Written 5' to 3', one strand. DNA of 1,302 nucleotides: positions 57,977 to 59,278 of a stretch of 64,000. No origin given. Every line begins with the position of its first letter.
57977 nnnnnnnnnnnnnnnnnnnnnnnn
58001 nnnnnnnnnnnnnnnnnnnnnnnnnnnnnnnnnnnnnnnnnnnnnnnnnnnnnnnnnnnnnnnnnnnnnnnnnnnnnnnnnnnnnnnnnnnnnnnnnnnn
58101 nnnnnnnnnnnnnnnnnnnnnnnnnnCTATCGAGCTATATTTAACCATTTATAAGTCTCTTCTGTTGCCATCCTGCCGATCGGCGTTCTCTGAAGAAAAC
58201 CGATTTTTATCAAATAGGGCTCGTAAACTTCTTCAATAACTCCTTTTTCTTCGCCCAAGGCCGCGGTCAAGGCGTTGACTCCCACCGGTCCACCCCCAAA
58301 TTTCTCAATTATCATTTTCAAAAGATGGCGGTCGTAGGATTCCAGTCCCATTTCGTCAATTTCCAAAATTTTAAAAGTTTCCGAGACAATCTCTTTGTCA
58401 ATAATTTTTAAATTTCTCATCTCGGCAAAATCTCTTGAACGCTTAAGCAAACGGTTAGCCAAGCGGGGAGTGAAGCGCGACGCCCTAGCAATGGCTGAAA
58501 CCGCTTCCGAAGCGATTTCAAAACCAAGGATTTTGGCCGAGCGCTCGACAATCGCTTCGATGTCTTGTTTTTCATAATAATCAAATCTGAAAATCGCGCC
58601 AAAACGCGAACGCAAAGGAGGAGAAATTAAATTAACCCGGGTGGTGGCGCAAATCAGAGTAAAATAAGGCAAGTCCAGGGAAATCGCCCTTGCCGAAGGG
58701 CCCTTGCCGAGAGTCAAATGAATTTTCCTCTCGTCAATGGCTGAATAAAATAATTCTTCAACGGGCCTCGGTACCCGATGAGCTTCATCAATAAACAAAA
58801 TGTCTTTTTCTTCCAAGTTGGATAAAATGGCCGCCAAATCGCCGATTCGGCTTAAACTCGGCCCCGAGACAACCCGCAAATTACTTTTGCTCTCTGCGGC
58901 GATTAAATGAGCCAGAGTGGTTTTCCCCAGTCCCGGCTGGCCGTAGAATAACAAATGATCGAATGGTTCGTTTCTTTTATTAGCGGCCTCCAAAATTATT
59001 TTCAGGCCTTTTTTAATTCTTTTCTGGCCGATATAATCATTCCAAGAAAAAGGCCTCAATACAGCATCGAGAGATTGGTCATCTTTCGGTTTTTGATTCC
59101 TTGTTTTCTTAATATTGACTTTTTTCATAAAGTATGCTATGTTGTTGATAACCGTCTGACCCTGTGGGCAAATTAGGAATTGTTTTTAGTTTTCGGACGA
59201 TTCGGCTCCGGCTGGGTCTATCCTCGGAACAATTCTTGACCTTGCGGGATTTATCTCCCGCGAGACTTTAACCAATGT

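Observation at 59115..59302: Promoter-to-terminator delimited ~150-nt structured sRNA candidate, antisense-oriented between pilB and ruvB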

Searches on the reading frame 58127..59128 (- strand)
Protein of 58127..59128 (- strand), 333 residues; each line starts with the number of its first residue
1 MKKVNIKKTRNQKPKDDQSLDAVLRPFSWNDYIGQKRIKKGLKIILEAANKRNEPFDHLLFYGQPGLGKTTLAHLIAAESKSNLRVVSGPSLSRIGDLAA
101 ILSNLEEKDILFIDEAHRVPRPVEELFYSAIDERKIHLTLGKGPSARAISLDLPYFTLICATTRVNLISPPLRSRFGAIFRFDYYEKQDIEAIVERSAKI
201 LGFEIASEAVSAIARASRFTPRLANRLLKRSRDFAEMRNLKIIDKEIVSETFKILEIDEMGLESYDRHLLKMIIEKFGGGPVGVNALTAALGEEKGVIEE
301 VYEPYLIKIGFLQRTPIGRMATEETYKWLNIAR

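Call 10: find_encoding_contigs(protein=window:58127-59128:-, flank=3000, max_places=10)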
Protein window:58127-59128:- (333 aa): 24 contigs read that carry it; 10 places shown.
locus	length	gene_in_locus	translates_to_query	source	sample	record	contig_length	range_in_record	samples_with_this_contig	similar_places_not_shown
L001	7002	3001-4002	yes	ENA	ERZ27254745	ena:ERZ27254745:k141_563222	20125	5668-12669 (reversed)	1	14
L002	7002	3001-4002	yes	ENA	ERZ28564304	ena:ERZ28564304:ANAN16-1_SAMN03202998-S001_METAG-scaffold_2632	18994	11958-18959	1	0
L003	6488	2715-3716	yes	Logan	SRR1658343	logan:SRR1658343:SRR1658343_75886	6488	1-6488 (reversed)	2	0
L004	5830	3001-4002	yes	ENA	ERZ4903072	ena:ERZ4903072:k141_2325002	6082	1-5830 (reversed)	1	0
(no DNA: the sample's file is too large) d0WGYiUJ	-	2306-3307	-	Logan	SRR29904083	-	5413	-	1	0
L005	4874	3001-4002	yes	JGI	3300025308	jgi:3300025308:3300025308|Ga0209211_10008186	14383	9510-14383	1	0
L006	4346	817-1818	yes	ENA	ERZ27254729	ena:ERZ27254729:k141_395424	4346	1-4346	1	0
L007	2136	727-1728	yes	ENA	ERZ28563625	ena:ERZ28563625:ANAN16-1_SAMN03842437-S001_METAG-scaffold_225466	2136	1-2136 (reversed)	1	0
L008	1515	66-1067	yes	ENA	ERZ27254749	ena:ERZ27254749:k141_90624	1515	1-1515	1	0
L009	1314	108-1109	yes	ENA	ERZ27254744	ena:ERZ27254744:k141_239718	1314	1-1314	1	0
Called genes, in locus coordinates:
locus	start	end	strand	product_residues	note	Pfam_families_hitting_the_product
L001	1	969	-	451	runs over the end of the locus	PF11638:DnaA_N, PF00308:Bac_DnaA, PF01695:IstB_IS21, PF00004:AAA (weak), PF08299:Bac_DnaA_C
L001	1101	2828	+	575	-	PF05157:MshEN, PF00437:T2SSE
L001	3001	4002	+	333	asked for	PF05673:DUF815 (faint), PF05496:RuvB_N, PF00004:AAA, PF07728:AAA_5 (weak), PF17864:AAA_lid_4, PF05491:WHD_RuvB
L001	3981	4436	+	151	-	PF02367:TsaE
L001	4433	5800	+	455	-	PF00753:Lactamase_B, PF23023:Anti-Pycsar_Apyc1, PF12706:Lactamase_B_2, PF16661:Lactamase_B_6, PF10996:Beta-Casp, PF07521:RMMBL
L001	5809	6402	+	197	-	PF18306:LDcluster4, PF03641:Lysine_decarbox (weak)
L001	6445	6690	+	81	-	-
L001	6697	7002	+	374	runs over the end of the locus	PF01490:Aa_trans (weak)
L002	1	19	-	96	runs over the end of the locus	PF08299:Bac_DnaA_C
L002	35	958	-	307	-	-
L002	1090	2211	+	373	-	-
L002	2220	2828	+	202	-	PF00437:T2SSE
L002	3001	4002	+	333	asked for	PF05673:DUF815 (faint), PF05496:RuvB_N, PF00004:AAA, PF07728:AAA_5 (weak), PF17864:AAA_lid_4, PF05491:WHD_RuvB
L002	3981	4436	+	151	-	PF02367:TsaE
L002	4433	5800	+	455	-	PF00753:Lactamase_B, PF23023:Anti-Pycsar_Apyc1, PF12706:Lactamase_B_2, PF16661:Lactamase_B_6, PF10996:Beta-Casp, PF07521:RMMBL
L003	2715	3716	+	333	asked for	PF05673:DUF815 (faint), PF05496:RuvB_N, PF00004:AAA, PF07728:AAA_5 (weak), PF17864:AAA_lid_4, PF05491:WHD_RuvB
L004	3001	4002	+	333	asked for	PF05673:DUF815 (faint), PF05496:RuvB_N, PF00004:AAA, PF07728:AAA_5 (weak), PF17864:AAA_lid_4, PF05491:WHD_RuvB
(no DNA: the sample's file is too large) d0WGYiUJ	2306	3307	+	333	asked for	PF05673:DUF815 (faint), PF05496:RuvB_N, PF00004:AAA, PF07728:AAA_5 (weak), PF17864:AAA_lid_4, PF05491:WHD_RuvB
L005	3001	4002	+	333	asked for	PF05673:DUF815 (faint), PF05496:RuvB_N, PF00004:AAA, PF07728:AAA_5 (weak), PF17864:AAA_lid_4, PF05491:WHD_RuvB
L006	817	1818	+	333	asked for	PF05673:DUF815 (faint), PF05496:RuvB_N, PF00004:AAA, PF07728:AAA_5 (weak), PF17864:AAA_lid_4, PF05491:WHD_RuvB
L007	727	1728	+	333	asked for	PF05673:DUF815 (faint), PF05496:RuvB_N, PF00004:AAA, PF07728:AAA_5 (weak), PF17864:AAA_lid_4, PF05491:WHD_RuvB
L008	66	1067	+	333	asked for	PF05673:DUF815 (faint), PF05496:RuvB_N, PF00004:AAA, PF07728:AAA_5 (weak), PF17864:AAA_lid_4, PF05491:WHD_RuvB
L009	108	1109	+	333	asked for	PF05673:DUF815 (faint), PF05496:RuvB_N, PF00004:AAA, PF07728:AAA_5 (weak), PF17864:AAA_lid_4, PF05491:WHD_RuvB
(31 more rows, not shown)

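Call 11: find_homologous_proteins(query=window:58130-59128:-, max_evalue=1e-60)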
Query window:58130-59128:- (333 aa): 7997 proteins with E <= 1e-60 among 8000 candidates; the best 120 are listed.
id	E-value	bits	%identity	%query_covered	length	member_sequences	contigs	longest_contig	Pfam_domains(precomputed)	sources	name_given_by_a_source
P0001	1.2e-213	726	100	100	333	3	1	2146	PF05491.20,PF17864.8,PF00004.36,PF05673.20,PF05496.19,PF07728.21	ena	-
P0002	4.1e-142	491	70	99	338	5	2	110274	PF05491.20,PF17864.8,PF00004.36,PF13401.13,PF05496.19,PF07728.21,PF20720.4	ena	-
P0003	3.9e-141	488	70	99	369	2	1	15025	PF06068.20,PF05491.20,PF17864.8,PF00004.36,PF05496.19,PF07728.21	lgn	-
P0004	1.7e-140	486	67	98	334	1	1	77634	PF05491.20,PF17864.8,PF00004.36,PF05496.19,PF07728.21,PF01078.28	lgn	-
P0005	9.9e-140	483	68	99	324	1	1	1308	PF05491.20,PF17864.8,PF00004.36,PF05496.19,PF07728.21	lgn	-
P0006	1.4e-139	483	68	99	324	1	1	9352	PF05491.20,PF17864.8,PF00004.36,PF05496.19,PF07728.21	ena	-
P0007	2.2e-139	482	68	99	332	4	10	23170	PF05491.20,PF17864.8,PF00004.36,PF13401.13,PF05496.19,PF07728.21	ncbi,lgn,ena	ncbi:MAG: Holliday junction branch migration DNA helicase RuvB [Patescibacteria group bacterium]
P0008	2.4e-139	482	68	99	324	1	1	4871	PF05491.20,PF17864.8,PF00004.36,PF05496.19,PF07728.21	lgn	-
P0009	4.0e-139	481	68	99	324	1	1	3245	PF05491.20,PF17864.8,PF00004.36,PF05496.19,PF07728.21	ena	-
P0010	4.4e-139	481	67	99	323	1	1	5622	PF05491.20,PF17864.8,PF00004.36,PF05496.19,PF07728.21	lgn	-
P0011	8.5e-139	480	67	99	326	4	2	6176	PF05491.20,PF17864.8,PF00004.36,PF05496.19,PF07728.21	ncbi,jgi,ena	-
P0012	1.1e-138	480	67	97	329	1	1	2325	PF05491.20,PF17864.8,PF00004.36,PF05496.19,PF07728.21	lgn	-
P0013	1.2e-138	480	66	99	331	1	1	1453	PF05491.20,PF17864.8,PF00004.36,PF13401.13,PF05496.19,PF07728.21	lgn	-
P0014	1.2e-138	480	68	95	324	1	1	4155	PF05491.20,PF17864.8,PF00004.36,PF13401.13,PF05496.19,PF07728.21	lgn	-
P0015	5.6e-138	477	67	99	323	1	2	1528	PF05491.20,PF17864.8,PF00004.36,PF05496.19,PF07728.21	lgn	-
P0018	2.6e-137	475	67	99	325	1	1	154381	PF06068.20,PF05491.20,PF17864.8,PF00004.36,PF05496.19,PF07728.21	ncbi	-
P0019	3.4e-137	475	66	95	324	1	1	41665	PF05491.20,PF07726.18,PF17864.8,PF00004.36,PF13401.13,PF05496.19,PF07728.21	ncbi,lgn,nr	ncbi:Holliday junction branch migration DNA helicase RuvB [Candidatus Wolfebacteria bacterium]|nr:Ho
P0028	3.4e-135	468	66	98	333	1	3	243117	PF06068.20,PF05491.20,PF17864.8,PF00004.36,PF05496.19,PF07728.21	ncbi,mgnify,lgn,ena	ncbi:MAG: Holliday junction branch migration DNA helicase RuvB [Patescibacteria group bacterium]|mgn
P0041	6.5e-132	458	65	99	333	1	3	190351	PF05491.20,PF17864.8,PF00004.36,PF05496.19,PF07728.21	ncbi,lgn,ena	ncbi:MAG: Holliday junction branch migration DNA helicase RuvB [Patescibacteria group bacterium]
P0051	5.0e-130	451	62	93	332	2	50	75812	PF05491.20,PF17864.8,PF00004.36,PF05496.19,PF07728.21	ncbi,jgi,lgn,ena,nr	ncbi:MAG: Holliday junction DNA helicase RuvB [Candidatus Colwellbacteria bacterium RIFCSPHIGHO2_02_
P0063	5.4e-129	448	61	95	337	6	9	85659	PF06068.20,PF05491.20,PF17864.8,PF00004.36,PF05496.19,PF07728.21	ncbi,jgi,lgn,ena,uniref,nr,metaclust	ncbi:MAG: Holliday junction DNA helicase RuvB [Candidatus Harrisonbacteria bacterium RIFCSPHIGHO2_01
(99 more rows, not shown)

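Call 12: find_encoding_contigs(protein=P0002, flank=4000, max_places=2)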
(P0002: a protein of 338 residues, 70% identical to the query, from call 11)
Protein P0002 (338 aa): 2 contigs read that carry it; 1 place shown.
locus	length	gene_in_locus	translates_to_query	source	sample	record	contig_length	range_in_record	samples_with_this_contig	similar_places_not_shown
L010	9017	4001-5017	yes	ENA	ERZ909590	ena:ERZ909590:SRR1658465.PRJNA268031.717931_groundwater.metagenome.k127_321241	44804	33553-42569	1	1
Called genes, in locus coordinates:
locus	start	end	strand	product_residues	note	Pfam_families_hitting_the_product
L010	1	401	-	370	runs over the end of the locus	PF00712:DNA_pol3_beta, PF02767:DNA_pol3_beta_2, PF02768:DNA_pol3_beta_3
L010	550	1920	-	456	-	PF11638:DnaA_N, PF00308:Bac_DnaA, PF01695:IstB_IS21, PF00004:AAA (weak), PF08299:Bac_DnaA_C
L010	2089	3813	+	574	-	PF00437:T2SSE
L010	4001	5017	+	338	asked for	PF05496:RuvB_N, PF20720:nSTAND3 (weak), PF00004:AAA, PF07728:AAA_5, PF13401:AAA_22 (faint), PF17864:AAA_lid_4, PF05491:WHD_RuvB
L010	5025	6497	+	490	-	-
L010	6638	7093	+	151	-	PF02367:TsaE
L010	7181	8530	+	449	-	PF00753:Lactamase_B, PF23023:Anti-Pycsar_Apyc1, PF12706:Lactamase_B_2, PF16661:Lactamase_B_6, PF10996:Beta-Casp, PF07521:RMMBL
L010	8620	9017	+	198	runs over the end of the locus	PF18306:LDcluster4, PF03641:Lysine_decarbox (weak)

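Call 13: find_encoding_contigs(protein=P0004, flank=4000, max_places=2)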
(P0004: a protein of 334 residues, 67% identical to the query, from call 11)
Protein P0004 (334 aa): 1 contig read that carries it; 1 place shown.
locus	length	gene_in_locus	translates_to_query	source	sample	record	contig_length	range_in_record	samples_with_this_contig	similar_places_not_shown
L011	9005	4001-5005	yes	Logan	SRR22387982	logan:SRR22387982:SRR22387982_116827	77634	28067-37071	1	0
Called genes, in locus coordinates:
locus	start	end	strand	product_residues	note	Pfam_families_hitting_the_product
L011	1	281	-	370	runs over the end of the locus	PF00712:DNA_pol3_beta, PF02767:DNA_pol3_beta_2, PF02768:DNA_pol3_beta_3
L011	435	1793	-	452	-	PF11638:DnaA_N, PF00308:Bac_DnaA, PF01695:IstB_IS21, PF00004:AAA (weak), PF08299:Bac_DnaA_C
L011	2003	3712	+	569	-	PF00437:T2SSE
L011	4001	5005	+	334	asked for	PF01078:Mg_chelatase (faint), PF05496:RuvB_N, PF00004:AAA, PF07728:AAA_5 (weak), PF17864:AAA_lid_4, PF05491:WHD_RuvB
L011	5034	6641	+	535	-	-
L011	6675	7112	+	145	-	PF02367:TsaE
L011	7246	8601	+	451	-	PF00753:Lactamase_B, PF23023:Anti-Pycsar_Apyc1, PF12706:Lactamase_B_2, PF16661:Lactamase_B_6, PF10996:Beta-Casp, PF07521:RMMBL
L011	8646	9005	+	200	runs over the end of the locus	PF18306:LDcluster4, PF03641:Lysine_decarbox (weak)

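Call 14: find_encoding_contigs(protein=P0003, flank=4000, max_places=2)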
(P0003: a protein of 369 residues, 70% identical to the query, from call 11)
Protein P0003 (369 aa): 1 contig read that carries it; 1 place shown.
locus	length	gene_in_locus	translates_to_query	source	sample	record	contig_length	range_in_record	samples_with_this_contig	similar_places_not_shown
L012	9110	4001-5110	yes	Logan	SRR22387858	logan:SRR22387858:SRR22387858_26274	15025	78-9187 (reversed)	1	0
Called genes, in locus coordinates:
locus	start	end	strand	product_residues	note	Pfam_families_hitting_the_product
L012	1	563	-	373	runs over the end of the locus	PF00712:DNA_pol3_beta, PF02767:DNA_pol3_beta_2, PF02768:DNA_pol3_beta_3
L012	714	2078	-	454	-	PF11638:DnaA_N, PF00308:Bac_DnaA, PF01695:IstB_IS21, PF00004:AAA (weak), PF08299:Bac_DnaA_C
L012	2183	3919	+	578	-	PF00437:T2SSE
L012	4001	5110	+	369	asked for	PF06068:TIP49 (weak), PF05496:RuvB_N, PF00004:AAA, PF07728:AAA_5, PF17864:AAA_lid_4, PF05491:WHD_RuvB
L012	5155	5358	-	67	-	-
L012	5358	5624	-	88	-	-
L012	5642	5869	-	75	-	-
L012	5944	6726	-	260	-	PF18400:Thioredoxin_12 (faint), PF13098:Thioredoxin_2 (faint), PF13462:Thioredoxin_4, PF01323:DSBA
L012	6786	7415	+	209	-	PF00293:NUDIX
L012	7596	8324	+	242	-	PF00483:NTP_transferase, PF12804:NTP_transf_3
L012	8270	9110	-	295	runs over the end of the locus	PF02355:SecD_SecF_C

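Call 19: find_encoding_contigs(protein=P0018, flank=6000, max_places=1)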
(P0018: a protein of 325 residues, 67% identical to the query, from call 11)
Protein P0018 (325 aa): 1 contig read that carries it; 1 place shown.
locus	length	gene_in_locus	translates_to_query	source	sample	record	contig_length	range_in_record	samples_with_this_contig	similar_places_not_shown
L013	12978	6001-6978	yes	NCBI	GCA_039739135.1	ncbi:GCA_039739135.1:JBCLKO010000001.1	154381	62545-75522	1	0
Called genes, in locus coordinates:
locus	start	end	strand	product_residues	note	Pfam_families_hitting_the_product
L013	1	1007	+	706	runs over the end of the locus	PF00912:Transgly, PF00905:Transpeptidase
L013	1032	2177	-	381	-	PF00712:DNA_pol3_beta, PF02767:DNA_pol3_beta_2, PF02768:DNA_pol3_beta_3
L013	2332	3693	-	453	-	PF11638:DnaA_N, PF00308:Bac_DnaA, PF01695:IstB_IS21, PF00004:AAA (weak), PF08299:Bac_DnaA_C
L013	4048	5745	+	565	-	PF05157:MshEN (faint), PF00437:T2SSE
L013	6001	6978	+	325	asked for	PF06068:TIP49 (faint), PF05496:RuvB_N, PF00004:AAA, PF07728:AAA_5 (weak), PF17864:AAA_lid_4, PF05491:WHD_RuvB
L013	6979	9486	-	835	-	PF00403:HMA, PF00122:E1-E2_ATPase, PF00702:Hydrolase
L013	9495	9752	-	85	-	PF09851:SHOCT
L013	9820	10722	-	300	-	-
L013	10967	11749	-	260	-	PF11139:SfLAP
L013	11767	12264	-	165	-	PF07610:DUF1573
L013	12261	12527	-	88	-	PF02583:Trns_repr_metal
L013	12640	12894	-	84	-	-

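Call 20: find_encoding_contigs(protein=P0028, flank=6000, max_places=1)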
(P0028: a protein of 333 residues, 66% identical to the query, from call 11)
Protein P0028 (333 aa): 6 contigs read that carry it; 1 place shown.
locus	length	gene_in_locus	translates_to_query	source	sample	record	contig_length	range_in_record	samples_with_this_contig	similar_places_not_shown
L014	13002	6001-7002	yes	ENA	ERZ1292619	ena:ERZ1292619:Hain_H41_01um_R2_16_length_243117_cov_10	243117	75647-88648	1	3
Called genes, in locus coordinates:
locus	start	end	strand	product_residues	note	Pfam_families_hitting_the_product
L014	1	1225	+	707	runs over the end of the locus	PF00912:Transgly, PF00905:Transpeptidase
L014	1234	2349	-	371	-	PF00712:DNA_pol3_beta, PF02767:DNA_pol3_beta_2, PF02768:DNA_pol3_beta_3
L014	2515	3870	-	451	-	PF11638:DnaA_N, PF00308:Bac_DnaA, PF01695:IstB_IS21, PF00004:AAA (weak), PF08299:Bac_DnaA_C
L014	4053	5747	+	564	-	PF05157:MshEN (weak), PF00437:T2SSE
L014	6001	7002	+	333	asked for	PF05496:RuvB_N, PF06068:TIP49 (weak), PF00004:AAA, PF07728:AAA_5 (weak), PF17864:AAA_lid_4, PF05491:WHD_RuvB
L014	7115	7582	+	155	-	PF02367:TsaE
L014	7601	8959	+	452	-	PF00753:Lactamase_B, PF23023:Anti-Pycsar_Apyc1, PF12706:Lactamase_B_2, PF16661:Lactamase_B_6, PF10996:Beta-Casp, PF07521:RMMBL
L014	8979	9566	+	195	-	PF18306:LDcluster4, PF03641:Lysine_decarbox (weak)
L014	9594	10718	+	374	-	PF01490:Aa_trans (weak), PF03222:Trp_Tyr_perm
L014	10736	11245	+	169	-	PF04981:NMD3 (faint)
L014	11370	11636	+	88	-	PF18955:DUF5698 (weak)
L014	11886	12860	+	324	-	PF10432:bact-PGI_C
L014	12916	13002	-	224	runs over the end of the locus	PF05552:MS_channel_1st_1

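Call 21: find_encoding_contigs(protein=P0041, flank=6000, max_places=1)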
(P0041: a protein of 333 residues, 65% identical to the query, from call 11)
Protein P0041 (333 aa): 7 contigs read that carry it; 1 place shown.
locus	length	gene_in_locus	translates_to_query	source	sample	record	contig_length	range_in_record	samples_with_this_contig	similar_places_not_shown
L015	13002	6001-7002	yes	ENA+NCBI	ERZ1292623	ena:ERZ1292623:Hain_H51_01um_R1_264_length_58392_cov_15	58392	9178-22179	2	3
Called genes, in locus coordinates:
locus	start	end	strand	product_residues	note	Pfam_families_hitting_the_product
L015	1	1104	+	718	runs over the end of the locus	PF00912:Transgly, PF00905:Transpeptidase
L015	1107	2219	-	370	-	PF00712:DNA_pol3_beta, PF02767:DNA_pol3_beta_2, PF02768:DNA_pol3_beta_3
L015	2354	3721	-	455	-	PF11638:DnaA_N, PF00308:Bac_DnaA, PF01695:IstB_IS21, PF00004:AAA (weak), PF08299:Bac_DnaA_C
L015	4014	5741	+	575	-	PF00437:T2SSE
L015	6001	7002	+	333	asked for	PF05496:RuvB_N, PF00004:AAA, PF07728:AAA_5 (faint), PF17864:AAA_lid_4, PF05491:WHD_RuvB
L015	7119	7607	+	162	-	PF02367:TsaE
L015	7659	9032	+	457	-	PF00753:Lactamase_B, PF23023:Anti-Pycsar_Apyc1, PF12706:Lactamase_B_2, PF16661:Lactamase_B_6, PF10996:Beta-Casp, PF07521:RMMBL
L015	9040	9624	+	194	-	PF18306:LDcluster4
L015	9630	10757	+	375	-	PF03222:Trp_Tyr_perm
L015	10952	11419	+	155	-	-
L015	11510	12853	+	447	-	PF27218:MJ0043_C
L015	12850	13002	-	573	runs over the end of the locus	PF00753:Lactamase_B, PF12706:Lactamase_B_2 (weak), PF22505:RNase_J_b_CASP, PF07521:RMMBL (weak), PF17770:RNase_J_C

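Call 25: find_encoding_contigs(protein=P0019, flank=6000, max_places=1)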
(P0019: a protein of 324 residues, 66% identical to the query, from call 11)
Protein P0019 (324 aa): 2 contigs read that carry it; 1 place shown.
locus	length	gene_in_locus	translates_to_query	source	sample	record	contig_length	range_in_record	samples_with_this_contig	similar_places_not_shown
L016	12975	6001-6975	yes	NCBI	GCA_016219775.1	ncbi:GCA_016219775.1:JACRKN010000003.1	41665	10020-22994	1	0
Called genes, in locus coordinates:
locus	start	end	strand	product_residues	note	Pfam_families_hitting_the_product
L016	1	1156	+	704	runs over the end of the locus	PF00912:Transgly, PF00905:Transpeptidase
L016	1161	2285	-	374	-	PF00712:DNA_pol3_beta, PF02767:DNA_pol3_beta_2, PF02768:DNA_pol3_beta_3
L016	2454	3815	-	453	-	PF11638:DnaA_N, PF00308:Bac_DnaA, PF01695:IstB_IS21, PF00004:AAA (weak), PF08299:Bac_DnaA_C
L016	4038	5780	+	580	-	PF01637:ATPase_2 (faint), PF00437:T2SSE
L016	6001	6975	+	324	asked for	PF05496:RuvB_N, PF00004:AAA, PF07726:AAA_3 (faint), PF07728:AAA_5, PF13401:AAA_22 (faint), PF17864:AAA_lid_4, PF05491:WHD_RuvB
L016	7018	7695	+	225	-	-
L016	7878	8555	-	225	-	PF05552:MS_channel_1st_1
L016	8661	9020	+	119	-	PF04020:Phage_holin_4_2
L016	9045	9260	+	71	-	PF03840:SecG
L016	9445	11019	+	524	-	PF00496:SBP_bac_5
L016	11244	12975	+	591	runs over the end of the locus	PF00753:Lactamase_B, PF23023:Anti-Pycsar_Apyc1 (faint), PF12706:Lactamase_B_2 (weak), PF22505:RNase_J_b_CASP, PF17770:RNase_J_C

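Call 26: find_encoding_contigs(protein=P0051, flank=6000, max_places=1)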
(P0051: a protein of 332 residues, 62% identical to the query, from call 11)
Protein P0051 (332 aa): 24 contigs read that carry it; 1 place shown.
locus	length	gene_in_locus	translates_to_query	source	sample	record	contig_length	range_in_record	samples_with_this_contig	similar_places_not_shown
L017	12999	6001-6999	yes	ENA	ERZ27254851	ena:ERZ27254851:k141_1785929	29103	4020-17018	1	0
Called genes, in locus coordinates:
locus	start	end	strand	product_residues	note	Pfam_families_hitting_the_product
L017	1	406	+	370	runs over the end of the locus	PF00712:DNA_pol3_beta, PF02767:DNA_pol3_beta_2, PF02768:DNA_pol3_beta_3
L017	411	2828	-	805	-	PF00912:Transgly, PF00905:Transpeptidase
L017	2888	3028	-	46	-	-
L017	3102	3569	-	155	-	PF02075:RuvC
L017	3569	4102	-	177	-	PF20772:TACO1_YebC_N, PF01709:Transcrip_reg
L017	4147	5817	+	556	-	PF00437:T2SSE, PF25199:nSTAND_NTPase5 (weak)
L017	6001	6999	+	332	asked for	PF05496:RuvB_N, PF07728:AAA_5 (weak), PF00004:AAA, PF17864:AAA_lid_4, PF05491:WHD_RuvB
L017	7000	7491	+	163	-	PF00932:LTD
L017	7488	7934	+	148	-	PF02367:TsaE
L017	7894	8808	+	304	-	PF02739:5_3_exonuc_N, PF01367:5_3_exonuc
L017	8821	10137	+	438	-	PF00989:PAS (weak), PF00512:HisKA, PF13581:HATPase_c_2 (faint), PF02518:HATPase_c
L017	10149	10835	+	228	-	PF02223:Thymidylate_kin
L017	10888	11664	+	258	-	-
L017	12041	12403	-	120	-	PF08378:NERD, PF02021:UPF0102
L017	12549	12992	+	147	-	PF00961:LAGLIDADG_1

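Call 27: find_encoding_contigs(protein=P0063, flank=6000, max_places=1)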
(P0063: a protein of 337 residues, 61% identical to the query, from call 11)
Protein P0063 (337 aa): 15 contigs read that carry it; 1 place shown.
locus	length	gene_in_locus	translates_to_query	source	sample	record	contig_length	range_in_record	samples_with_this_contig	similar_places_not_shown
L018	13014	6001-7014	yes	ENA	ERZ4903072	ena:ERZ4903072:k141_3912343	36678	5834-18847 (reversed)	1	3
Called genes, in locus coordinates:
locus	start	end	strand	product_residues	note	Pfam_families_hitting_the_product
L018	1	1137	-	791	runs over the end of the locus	PF00912:Transgly, PF00905:Transpeptidase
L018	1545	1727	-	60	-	-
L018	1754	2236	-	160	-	PF02075:RuvC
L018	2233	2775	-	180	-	PF20772:TACO1_YebC_N, PF01709:Transcrip_reg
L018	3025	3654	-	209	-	-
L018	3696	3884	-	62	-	-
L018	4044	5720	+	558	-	PF05157:MshEN (weak), PF00437:T2SSE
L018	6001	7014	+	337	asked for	PF05496:RuvB_N, PF06068:TIP49 (faint), PF00004:AAA, PF07728:AAA_5 (weak), PF17864:AAA_lid_4, PF05491:WHD_RuvB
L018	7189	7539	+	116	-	PF18924:DUF5674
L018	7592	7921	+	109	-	-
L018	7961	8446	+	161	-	PF00932:LTD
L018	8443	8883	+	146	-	PF02367:TsaE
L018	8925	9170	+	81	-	-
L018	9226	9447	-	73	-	-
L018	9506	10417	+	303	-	PF02739:5_3_exonuc_N, PF01367:5_3_exonuc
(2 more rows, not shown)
